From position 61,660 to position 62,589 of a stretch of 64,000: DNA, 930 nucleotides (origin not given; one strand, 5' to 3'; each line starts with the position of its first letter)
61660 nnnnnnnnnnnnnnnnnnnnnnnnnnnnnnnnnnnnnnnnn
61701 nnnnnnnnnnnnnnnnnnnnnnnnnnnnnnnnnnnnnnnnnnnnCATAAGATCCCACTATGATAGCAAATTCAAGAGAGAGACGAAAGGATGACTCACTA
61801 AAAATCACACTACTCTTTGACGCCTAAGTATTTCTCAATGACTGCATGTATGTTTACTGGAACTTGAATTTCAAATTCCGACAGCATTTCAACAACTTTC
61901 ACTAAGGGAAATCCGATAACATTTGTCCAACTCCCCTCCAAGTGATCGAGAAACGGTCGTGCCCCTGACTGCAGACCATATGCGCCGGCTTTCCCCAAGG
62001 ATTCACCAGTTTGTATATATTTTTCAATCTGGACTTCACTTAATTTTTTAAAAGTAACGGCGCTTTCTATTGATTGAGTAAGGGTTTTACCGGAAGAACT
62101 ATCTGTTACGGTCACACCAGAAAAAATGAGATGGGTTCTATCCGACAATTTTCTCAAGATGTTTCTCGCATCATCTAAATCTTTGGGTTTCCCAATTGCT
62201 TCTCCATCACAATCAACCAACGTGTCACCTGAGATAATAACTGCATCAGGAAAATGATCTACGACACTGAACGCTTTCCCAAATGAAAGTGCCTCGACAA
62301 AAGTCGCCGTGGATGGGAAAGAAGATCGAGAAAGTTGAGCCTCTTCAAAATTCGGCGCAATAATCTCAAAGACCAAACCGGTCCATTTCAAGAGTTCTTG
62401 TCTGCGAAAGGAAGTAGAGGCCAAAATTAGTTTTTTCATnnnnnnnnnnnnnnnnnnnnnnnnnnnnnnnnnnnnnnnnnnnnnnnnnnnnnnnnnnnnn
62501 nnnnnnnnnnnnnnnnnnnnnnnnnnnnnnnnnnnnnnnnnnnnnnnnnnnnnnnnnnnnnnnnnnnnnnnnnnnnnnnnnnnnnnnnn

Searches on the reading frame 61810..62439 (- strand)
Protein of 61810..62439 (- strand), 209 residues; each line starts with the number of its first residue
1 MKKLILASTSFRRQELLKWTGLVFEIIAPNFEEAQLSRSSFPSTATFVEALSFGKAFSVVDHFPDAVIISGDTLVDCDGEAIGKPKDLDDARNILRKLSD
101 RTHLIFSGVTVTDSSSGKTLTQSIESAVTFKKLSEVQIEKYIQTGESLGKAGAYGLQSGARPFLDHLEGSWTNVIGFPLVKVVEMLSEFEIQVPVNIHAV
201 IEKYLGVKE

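Call 29: search_protein_families(library=pfam, proteins=[window:61810-62439:-], max_evalue=0.0001)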
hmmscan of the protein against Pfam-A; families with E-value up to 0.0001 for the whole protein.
window:61810-62439:- (209 aa): 1 family
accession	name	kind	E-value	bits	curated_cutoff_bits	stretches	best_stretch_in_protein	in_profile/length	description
PF02545.19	Maf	-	8.4e-49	166.2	27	1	3-189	1-187/187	Maf-like protein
